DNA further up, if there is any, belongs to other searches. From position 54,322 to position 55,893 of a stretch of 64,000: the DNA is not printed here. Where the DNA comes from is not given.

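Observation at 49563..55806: Single operon linking a LarA-family racemase/epimerase, an SDR dehydrogenase, a putative corrinoid/ECF uptake pair and a four-subunit Na+-pumping oxaloacetate-decarboxylase-type complex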

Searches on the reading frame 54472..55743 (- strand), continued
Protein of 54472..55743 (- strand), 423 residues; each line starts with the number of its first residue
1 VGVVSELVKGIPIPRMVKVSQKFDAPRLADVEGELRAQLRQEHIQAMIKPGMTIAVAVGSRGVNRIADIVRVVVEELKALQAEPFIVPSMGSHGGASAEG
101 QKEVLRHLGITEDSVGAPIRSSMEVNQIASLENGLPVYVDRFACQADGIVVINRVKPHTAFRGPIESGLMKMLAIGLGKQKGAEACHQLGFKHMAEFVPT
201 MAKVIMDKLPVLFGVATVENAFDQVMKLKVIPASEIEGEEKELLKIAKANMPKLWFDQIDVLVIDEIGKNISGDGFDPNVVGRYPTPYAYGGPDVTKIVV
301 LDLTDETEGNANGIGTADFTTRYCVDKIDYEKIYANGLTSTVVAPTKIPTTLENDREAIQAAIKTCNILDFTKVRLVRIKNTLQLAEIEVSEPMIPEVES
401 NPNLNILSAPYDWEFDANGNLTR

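Call 31: search_protein_families(library=ncbifam, proteins=[L060:12104-12913:+, L032:13038-14513:+, L081:14458-15216:+, L054:5755-6942:-, L054:7307-8227:+, L035:8251-9663:+, L063:16878-17357:+, L012:8495-9898:+, L021:4377-5537:+, L058:5190-6200:+], max_evalue=0.00001)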
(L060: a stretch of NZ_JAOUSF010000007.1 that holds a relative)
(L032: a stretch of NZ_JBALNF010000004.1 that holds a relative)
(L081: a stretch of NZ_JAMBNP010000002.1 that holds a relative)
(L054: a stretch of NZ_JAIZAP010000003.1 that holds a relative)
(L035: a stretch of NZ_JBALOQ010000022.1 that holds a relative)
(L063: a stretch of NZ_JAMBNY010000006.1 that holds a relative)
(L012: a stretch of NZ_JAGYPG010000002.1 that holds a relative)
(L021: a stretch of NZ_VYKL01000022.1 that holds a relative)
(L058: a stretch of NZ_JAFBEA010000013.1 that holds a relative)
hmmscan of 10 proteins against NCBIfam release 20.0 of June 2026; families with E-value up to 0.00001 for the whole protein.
L060:12104-12913:+ (269 aa): 7 families
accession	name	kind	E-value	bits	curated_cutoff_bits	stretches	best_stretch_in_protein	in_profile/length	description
TIGR00268.2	TIGR00268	equivalog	1.9e-109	364.9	150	1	6-264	1-259/259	ATP-dependent sacrificial sulfur transferase LarE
NF010587.0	PRK13980.1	equivalog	1.1e-11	44.5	255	1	18-84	31-97/267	NAD+ synthase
NF010588.0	PRK13981.1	equivalog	7e-08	31.3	479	1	20-83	287-350/546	NAD+ synthase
NF010392.0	PRK13820.1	equivalog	9e-08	31.5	512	1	18-169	2-163/395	argininosuccinate synthase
TIGR00364.1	TIGR00364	equivalog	3.5e-06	26.7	150.3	1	22-82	2-60/201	7-cyano-7-deazaguanine synthase QueC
TIGR02432.1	lysidine_TilS_N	equivalog_domain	8.3e-06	25.9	93.6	0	21-146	2-128/189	tRNA lysidine(34) synthetase TilS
TIGR00552.1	nadE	equivalog_domain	8.8e-06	25.1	63.65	0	18-83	22-88/251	NAD(+) synthase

L032:13038-14513:+ (491 aa): 12 families
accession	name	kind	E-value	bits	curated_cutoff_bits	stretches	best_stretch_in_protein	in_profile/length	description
TIGR01314.1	gntK_FGGY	equivalog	4.2e-143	477.5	648.55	1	5-488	1-495/505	gluconokinase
TIGR01312.1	XylB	equivalog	6e-105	351.6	380.25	1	7-482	1-479/481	xylulokinase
TIGR01311.1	glycerol_kin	equivalog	8.5e-66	222.3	590.35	1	4-467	1-475/496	glycerol kinase GlpK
NF000756.0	PRK00047.1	subfamily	5e-60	203.2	498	1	2-470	3-479/502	glycerol kinase GlpK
NF011601.0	PRK15027.1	equivalog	3.9e-55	187.1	912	1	7-475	3-468/484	xylulokinase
NF008187.0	PRK10939.1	equivalog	8.5e-44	150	528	1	2-485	2-502/521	autoinducer-2 kinase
NF003154.0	PRK04123.1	equivalog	1.8e-35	122.7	428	2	318-485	366-536/554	ribulokinase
TIGR01315.1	5C_CHO_kinase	subfamily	1.3e-34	119.9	408.7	2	6-249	2-263/541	FGGY family pentulose kinase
TIGR02628.1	fuculo_kin_coli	equivalog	2e-31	109.5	470.9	1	6-453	3-452/465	L-fuculokinase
TIGR01234.1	L-ribulokinase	equivalog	1.9e-19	69.9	583.25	1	325-489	366-533/536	ribulokinase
TIGR02627.1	rhamnulo_kin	equivalog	4.3e-18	65.1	527.95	1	28-223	26-213/454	rhamnulokinase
NF007925.0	PRK10640.1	equivalog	8.9e-15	54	639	1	29-223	33-224/489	rhamnulokinase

L081:14458-15216:+ (252 aa): 2 families
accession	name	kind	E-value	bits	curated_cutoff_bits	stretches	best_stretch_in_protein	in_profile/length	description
NF033503.1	LarB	equivalog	6.2e-93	310.3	175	1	34-243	1-208/209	nickel pincer cofactor biosynthesis protein LarB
TIGR01162.1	purE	equivalog_domain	5.5e-08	32.5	149.6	1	117-241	1-121/156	5-(carboxyamino)imidazole ribonucleotide mutase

L054:5755-6942:- (395 aa): 12 families
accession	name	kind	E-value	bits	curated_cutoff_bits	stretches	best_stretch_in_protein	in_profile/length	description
NF047937.1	TransRegNagC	equivalog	2e-44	152.4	650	1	8-377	7-389/399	DNA-binding transcriptional regulator NagC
NF049930.1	TransRegMlc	equivalog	3.8e-43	148.3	530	1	8-368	12-387/405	sugar metabolism global transcriptional regulator Mlc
TIGR00744.1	ROK_glcA_fam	subfamily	9.9e-35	120.3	260.35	1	106-371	22-308/318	ROK family glucokinase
NF007251.0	PRK09698.1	equivalog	1.7e-29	103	253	1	111-375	41-300/304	allose kinase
NF009835.0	PRK13310.1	equivalog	5.6e-25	88.3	380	1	112-339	32-265/303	N-acetylglucosamine kinase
NF045551.1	GK_Pyrobac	equivalog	1.4e-19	70.5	500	1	177-354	84-258/294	ATP-dependent glucokinase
NF003461.0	PRK05082.1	subfamily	2.7e-18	66.4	283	1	132-369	47-284/291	N-acetylmannosamine kinase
NF047821.1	NactlManKinNanK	equivalog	5.2e-18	65.6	450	1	179-370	96-285/288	N-acetylmannosamine kinase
NF007108.0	PRK09557.1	equivalog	4.9e-16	58.9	443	1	142-334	59-264/303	fructokinase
NF009836.0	PRK13311.1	equivalog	6.5e-14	51.8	551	1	143-316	59-243/256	N-acetyl-D-glucosamine kinase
NF042998.1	bglucokin_BglK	equivalog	5.2e-13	48.9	550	1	166-344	81-259/291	beta-glucoside kinase BglK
NF045550.1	FrctkaseScrK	equivalog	4.7e-10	39.4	400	1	108-247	29-164/293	fructokinase ScrK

L054:7307-8227:+ (306 aa): 1 family
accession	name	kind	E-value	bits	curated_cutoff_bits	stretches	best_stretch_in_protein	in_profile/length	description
TIGR00299.2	nickel_LarC1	equivalog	1.1e-65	220.5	90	1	139-303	1-165/165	nickel pincer cofactor biosynthesis protein LarC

L035:8251-9663:+ (470 aa): 9 families
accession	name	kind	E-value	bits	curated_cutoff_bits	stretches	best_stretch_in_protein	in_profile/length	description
NF006765.0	PRK09287.1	equivalog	7.2e-239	793.5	413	1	1-469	1-468/476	NADP-dependent phosphogluconate dehydrogenase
TIGR00873.1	gnd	equivalog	4.2e-234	777.6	426.7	1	5-470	1-467/467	decarboxylating NADP(+)-dependent phosphogluconate dehydrogenase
NF007161.0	PRK09599.1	subfamily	4.4e-89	298.7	271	2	5-305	2-287/302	NADP-dependent phosphogluconate dehydrogenase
TIGR00872.1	gnd_rel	equivalog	5.1e-73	245.9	297.2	2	5-306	2-285/299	phosphogluconate dehydrogenase (NAD(+)-dependent, decarboxylating)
NF008592.0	PRK11559.1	equivalog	4.4e-15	55.7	397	1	4-214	3-202/296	2-hydroxy-3-oxopropionate reductase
TIGR01505.1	tartro_sem_red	equivalog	1.2e-13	51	340.75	1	6-217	2-202/291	2-hydroxy-3-oxopropionate reductase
TIGR01692.1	HIBADH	equivalog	4.3e-13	49.2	291.6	1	9-220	2-202/288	3-hydroxyisobutyrate dehydrogenase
NF043037.1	ThreonDh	equivalog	1.6e-11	44.2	350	1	3-219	2-208/297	L-threonate dehydrogenase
NF011633.0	PRK15059.1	equivalog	2.9e-06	26.7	451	1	5-200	2-186/292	2-hydroxy-3-oxopropionate reductase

L063:16878-17357:+ (159 aa): 1 family
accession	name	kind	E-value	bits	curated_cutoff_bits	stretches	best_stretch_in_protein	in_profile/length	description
NF052512.1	nickel_LarC2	equivalog_domain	1.1e-44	151.3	50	1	16-132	2-118/118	nickel pincer cofactor biosynthesis protein LarC2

L012:8495-9898:+ (467 aa): 1 family
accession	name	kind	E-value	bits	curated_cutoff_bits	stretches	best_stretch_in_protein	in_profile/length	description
NF002794.0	PRK02925.1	equivalog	1.6e-194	647.1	387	1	1-464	1-458/459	glucuronate isomerase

L021:4377-5537:+ (386 aa): 9 families
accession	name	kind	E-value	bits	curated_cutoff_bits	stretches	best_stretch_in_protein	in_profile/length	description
TIGR04380.1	myo_inos_iolG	equivalog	6.1e-30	104.2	355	1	4-278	2-270/330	inositol 2-dehydrogenase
NF040723.1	UDP-GlcNAcDh_Arch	equivalog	1.9e-21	76.9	450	1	4-262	1-239/302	UDP-N-acetylglucosamine 3-dehydrogenase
NF052479.1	LevoglcsnDh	equivalog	6.8e-17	61.2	650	1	35-208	41-212/386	levoglucosan dehydrogenase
NF008607.0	PRK11579.1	subfamily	1e-15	57.6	330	1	2-260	3-249/346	oxidoreductase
NF058561.1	BT_2158_fam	equivalog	3.3e-09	35.9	750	1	5-165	35-193/487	glycoside 3-dehydrogenase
NF041392.1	XylDh_Gfo6_Halo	equivalog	5.6e-09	35.2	350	1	3-289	16-305/350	D-xylose 1-dehydrogenase Gfo6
NF052679.1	InsChiInosDhIolG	equivalog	6e-09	35.4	540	1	4-148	3-147/343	bifunctional inositol 2-dehydrogenase/D-chiro-inositol 1-dehydrogenase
NF007574.0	PRK10206.1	equivalog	7.9e-09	35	352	1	41-259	39-246/345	oxidoreductase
NF058563.1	BT_2159_fam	equivalog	1.9e-07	30.5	650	1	4-149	1-143/350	disaccharide 3-dehydrogenase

L058:5190-6200:+ (336 aa): 9 families
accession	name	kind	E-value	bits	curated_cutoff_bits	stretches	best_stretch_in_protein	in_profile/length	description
TIGR04380.1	myo_inos_iolG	equivalog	1.7e-39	135.7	355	1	1-329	1-328/330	inositol 2-dehydrogenase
NF040723.1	UDP-GlcNAcDh_Arch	equivalog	5.1e-26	91.9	450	1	2-315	1-292/302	UDP-N-acetylglucosamine 3-dehydrogenase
NF041392.1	XylDh_Gfo6_Halo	equivalog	1.1e-18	67.2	350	1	2-331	17-349/350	D-xylose 1-dehydrogenase Gfo6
NF008607.0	PRK11579.1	subfamily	2.4e-18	66.3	330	1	2-196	5-196/346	oxidoreductase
NF052479.1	LevoglcsnDh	equivalog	2.8e-18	65.8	650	1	4-200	6-213/386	levoglucosan dehydrogenase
NF052679.1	InsChiInosDhIolG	equivalog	1.5e-15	57.1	540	1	2-140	3-147/343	bifunctional inositol 2-dehydrogenase/D-chiro-inositol 1-dehydrogenase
NF007574.0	PRK10206.1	equivalog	1.6e-13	50.4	352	1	42-185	48-183/345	oxidoreductase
NF058561.1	BT_2158_fam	equivalog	7.3e-11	41.3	750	1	2-144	36-180/487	glycoside 3-dehydrogenase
NF058563.1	BT_2159_fam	equivalog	9e-10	38.1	650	1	3-142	2-144/350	disaccharide 3-dehydrogenase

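Call 32: search_protein_families(library=pfam, proteins=[L060:12104-12913:+, L032:13038-14513:+, L081:14458-15216:+, L054:5755-6942:-, L054:7307-8227:+, L035:8251-9663:+, L063:16878-17357:+, L012:8495-9898:+, L021:4377-5537:+, L058:5190-6200:+], max_evalue=0.00001)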
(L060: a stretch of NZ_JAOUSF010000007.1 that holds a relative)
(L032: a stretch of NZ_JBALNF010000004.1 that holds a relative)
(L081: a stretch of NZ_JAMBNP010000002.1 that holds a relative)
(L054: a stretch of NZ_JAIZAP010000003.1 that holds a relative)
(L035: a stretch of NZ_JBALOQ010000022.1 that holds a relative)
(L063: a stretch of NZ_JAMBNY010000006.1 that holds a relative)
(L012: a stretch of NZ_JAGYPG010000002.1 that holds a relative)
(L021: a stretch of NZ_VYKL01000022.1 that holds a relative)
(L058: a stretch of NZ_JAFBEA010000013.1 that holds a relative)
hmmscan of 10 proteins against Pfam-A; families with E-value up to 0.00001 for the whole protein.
L060:12104-12913:+ (269 aa): 1 family
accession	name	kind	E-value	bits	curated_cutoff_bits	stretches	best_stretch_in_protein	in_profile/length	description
PF02540.23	NAD_synthase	-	9e-08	32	21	1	19-79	19-79/242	NAD synthase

L032:13038-14513:+ (491 aa): 2 families
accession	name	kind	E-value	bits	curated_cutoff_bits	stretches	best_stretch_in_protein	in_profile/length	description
PF00370.27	FGGY_N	-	4.9e-66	223.3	28.8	1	5-248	1-245/245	FGGY family of carbohydrate kinases, N-terminal domain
PF02782.22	FGGY_C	-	7.1e-32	111.2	27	1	258-442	2-197/198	FGGY family of carbohydrate kinases, C-terminal domain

L081:14458-15216:+ (252 aa): 1 family
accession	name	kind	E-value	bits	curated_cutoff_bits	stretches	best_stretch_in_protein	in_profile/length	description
PF00731.26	AIRC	-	2.3e-13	50.4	30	1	117-241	2-122/148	AIR carboxylase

L054:5755-6942:- (395 aa): 1 family
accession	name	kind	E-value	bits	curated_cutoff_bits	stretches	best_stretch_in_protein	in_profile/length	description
PF00480.26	ROK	-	1.1e-55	189.7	22.9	1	83-369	2-289/294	ROK family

L054:7307-8227:+ (306 aa): 1 family
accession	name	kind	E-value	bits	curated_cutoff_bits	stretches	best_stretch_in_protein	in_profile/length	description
PF01969.22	Ni_insertion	-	5.4e-89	299.4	22.1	1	4-304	1-235/375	Nickel insertion protein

L035:8251-9663:+ (470 aa): 2 families
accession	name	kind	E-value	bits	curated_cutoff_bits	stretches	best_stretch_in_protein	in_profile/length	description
PF00393.24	6PGD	-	1.6e-141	471.3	27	1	179-468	1-290/290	6-phosphogluconate dehydrogenase, C-terminal domain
PF03446.21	NAD_binding_2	-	3.9e-51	173.7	21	1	5-174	1-161/161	NAD binding domain of 6-phosphogluconate dehydrogenase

L063:16878-17357:+ (159 aa): 1 family
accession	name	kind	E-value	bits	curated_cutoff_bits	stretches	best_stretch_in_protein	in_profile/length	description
PF01969.22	Ni_insertion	-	1e-49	170.1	22.1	1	11-146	241-375/375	Nickel insertion protein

L012:8495-9898:+ (467 aa): 1 family
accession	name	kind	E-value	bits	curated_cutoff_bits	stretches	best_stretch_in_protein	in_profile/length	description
PF02614.20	UxaC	-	4.2e-214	712.1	25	1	1-463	1-464/464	Glucuronate isomerase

L021:4377-5537:+ (386 aa): 4 families
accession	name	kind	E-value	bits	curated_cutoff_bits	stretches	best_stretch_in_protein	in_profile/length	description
PF22725.1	GFO_IDH_MocA_C3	-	1.6e-30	106.1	27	1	134-259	1-124/124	GFO/IDH/MocA C-terminal domain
PF02894.22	GFO_IDH_MocA_C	-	7.2e-28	98.3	22.9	1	138-360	1-217/218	Oxidoreductase family, C-terminal alpha/beta domain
PF01408.29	GFO_IDH_MocA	-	4.6e-15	56.8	24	1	5-118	2-113/120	Oxidoreductase family, NAD-binding Rossmann fold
PF22685.1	Gal80p_C-like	-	4.6e-08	33.8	29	1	132-221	1-91/152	Gal80p, C-terminal domain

L058:5190-6200:+ (336 aa): 3 families
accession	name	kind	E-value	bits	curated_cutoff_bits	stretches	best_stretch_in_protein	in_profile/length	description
PF01408.29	GFO_IDH_MocA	-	3.7e-25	89.4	24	1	2-112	1-115/120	Oxidoreductase family, NAD-binding Rossmann fold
PF22725.1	GFO_IDH_MocA_C3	-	1.5e-23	83.6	27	1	126-250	1-123/124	GFO/IDH/MocA C-terminal domain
PF02894.22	GFO_IDH_MocA_C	-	1.7e-16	61.1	22.9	1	132-331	3-217/218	Oxidoreductase family, C-terminal alpha/beta domain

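Call 33: search_solved_structures(query=A1, max_evalue=1, show_alignments=2)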
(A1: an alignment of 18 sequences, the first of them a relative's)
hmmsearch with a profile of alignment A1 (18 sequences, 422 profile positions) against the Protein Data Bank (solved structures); distinct sequences matched with E-value up to 1: 1.
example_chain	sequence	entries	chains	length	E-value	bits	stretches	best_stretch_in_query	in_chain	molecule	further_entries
2yjg_A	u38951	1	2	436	0.25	13.3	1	78-159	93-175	LACTATE RACEMASE APOPROTEIN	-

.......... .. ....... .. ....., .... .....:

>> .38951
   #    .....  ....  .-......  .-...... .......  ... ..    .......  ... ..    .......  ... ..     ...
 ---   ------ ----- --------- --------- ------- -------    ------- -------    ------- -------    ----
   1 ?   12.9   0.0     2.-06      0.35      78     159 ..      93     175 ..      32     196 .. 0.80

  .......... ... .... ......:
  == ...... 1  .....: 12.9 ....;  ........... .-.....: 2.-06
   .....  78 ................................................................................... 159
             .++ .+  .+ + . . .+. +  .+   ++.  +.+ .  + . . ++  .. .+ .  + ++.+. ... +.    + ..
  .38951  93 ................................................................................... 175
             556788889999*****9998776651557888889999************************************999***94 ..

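Call 61: predict_structure(alignment_id=A1)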
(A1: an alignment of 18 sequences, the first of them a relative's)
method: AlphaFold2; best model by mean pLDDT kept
length: 423 residues; sequences in the alignment: 18
mean_pLDDT: 75.5   pTM: 0.74
mean pLDDT of the five models: 75.5, 74.8, 74.1, 70.6, 70.4
residues with pLDDT >= 90: 136; 70-90: 143; 50-70: 76; < 50: 68
segments of 3 or more residues with pLDDT < 50: 93-95, 159-162, 254-257, 269-295, 306-316, 331-348
pLDDT, mean of each block of 10 residues (from residue 1): 75 91 74 97 97 90 83 98 92 61 78 96 91 89 97 73 65 85 68 73 95 91 82 94 81 56 65 37 30 50 47 49 60 37 37 84 78 84 75 88 87 90 79
secondary structure, 60 per line:
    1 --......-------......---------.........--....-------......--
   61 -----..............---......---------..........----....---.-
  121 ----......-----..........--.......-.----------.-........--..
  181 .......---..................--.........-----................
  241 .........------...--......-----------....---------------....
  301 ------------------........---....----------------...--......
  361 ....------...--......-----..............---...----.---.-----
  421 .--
elements in order: H3-8 E16-21 H31-39 H42-45 E53-58 H66-79 E83-88 H98-107 H112-115 E125-130 E136-140 H141-145 E148-154 H169-176 H179-187 H191-208 E211-219 E225-232 H233-249 E261-266 H278-281 E297-300 E319-321 H322-326 H330-333 E350-352 H355-364 E376-381 E387-391 H392-400 E404-406

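Call 63: fold_search(model_id=the predicted structure, library=pdb)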
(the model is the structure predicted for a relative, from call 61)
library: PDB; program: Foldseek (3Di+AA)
matches with E <= 10: 1513; with E <= 0.001: 19
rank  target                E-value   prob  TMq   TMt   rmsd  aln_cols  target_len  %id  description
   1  9q3j_E                3.0e-10  1.00  0.43  0.41   5.7       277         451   18  Structures of LarA-like nickel-pincer nucleotide cofactor-utilizing enzyme with a single catalytic histidine residue f (released 2025-09-17)
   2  9q3k_A                3.2e-10  1.00  0.46  0.41   4.8       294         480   15  Structure of LarA-like nickel-pincer nucleotide cofactor-utilizing enzyme with a single catalytic histidine residue fr (released 2025-09-24)
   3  9eia_B                3.4e-10  1.00  0.50  0.50   4.2       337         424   13  A broad-substrate spectrum lactate racemase A from Isosphaera pallida in complex with copurified D-lactate (released 2025-01-29)
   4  9q3j_H                4.0e-10  1.00  0.43  0.40   5.6       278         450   18  Structures of LarA-like nickel-pincer nucleotide cofactor-utilizing enzyme with a single catalytic histidine residue f (released 2025-09-17)
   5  7s91                  5.8e-10  1.00  0.44  0.46   5.1       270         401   17  Structure of the malate racemase mar2 apoprotein from Thermoanaerobacterium thermosaccharolyticum at 2.25 angstroms reso (released 2021-10-13)
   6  9q3j_G                5.8e-10  1.00  0.44  0.42   5.1       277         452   18  Structures of LarA-like nickel-pincer nucleotide cofactor-utilizing enzyme with a single catalytic histidine residue f (released 2025-09-17)
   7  9q3j_D                1.1e-09  1.00  0.43  0.41   5.6       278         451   17  Structures of LarA-like nickel-pincer nucleotide cofactor-utilizing enzyme with a single catalytic histidine residue f (released 2025-09-17)
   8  2yjg_A                1.4e-09  1.00  0.48  0.49   8.9       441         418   12  Structure of the lactate racemase apoprotein from Thermoanaerobacterium thermosaccharolyticum (released 2012-05-30)
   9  9eia_A                3.5e-09  1.00  0.50  0.50   4.4       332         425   14  A broad-substrate spectrum lactate racemase A from Isosphaera pallida in complex with copurified D-lactate (released 2025-01-29)
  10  9eid                  4.0e-09  1.00  0.44  0.44   4.4       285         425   14  A broad-substrate spectrum lactate racemase A from Isosphaera pallida in complex with D-2-Hydroxybutyrate (released 2025-01-29)
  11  9q3j_A                5.4e-09  1.00  0.43  0.41   5.7       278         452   18  Structures of LarA-like nickel-pincer nucleotide cofactor-utilizing enzyme with a single catalytic histidine residue f (released 2025-09-17)
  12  8ezf                  1.0e-08  1.00  0.45  0.46   5.6       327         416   14  A tethered niacin-derived pincer complex with a nickel-carbon or sulfite-carbon bond in lactate racemase R98A/R100A vari (released 2023-01-25)
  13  6c1w_A                1.7e-08  1.00  0.44  0.43   4.9       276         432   13  A tethered niacin-derived pincer complex with a nickel-carbon or sulfite-carbon bond in lactate racemase (released 2018-03-14)
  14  6d6z                  2.4e-08  1.00  0.42  0.45   5.5       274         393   17  Structure of the malate racemase apoprotein from Thermoanaerobacterium thermosaccharolyticum (released 2019-04-24)
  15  4nar                  3.5e-08  1.00  0.46  0.47   4.5       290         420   15  Crystal Structure of the Q9WYS3 protein from Thermotoga maritima. Northeast Structural Genomics Consortium Target VR152 (released 2013-11-06)
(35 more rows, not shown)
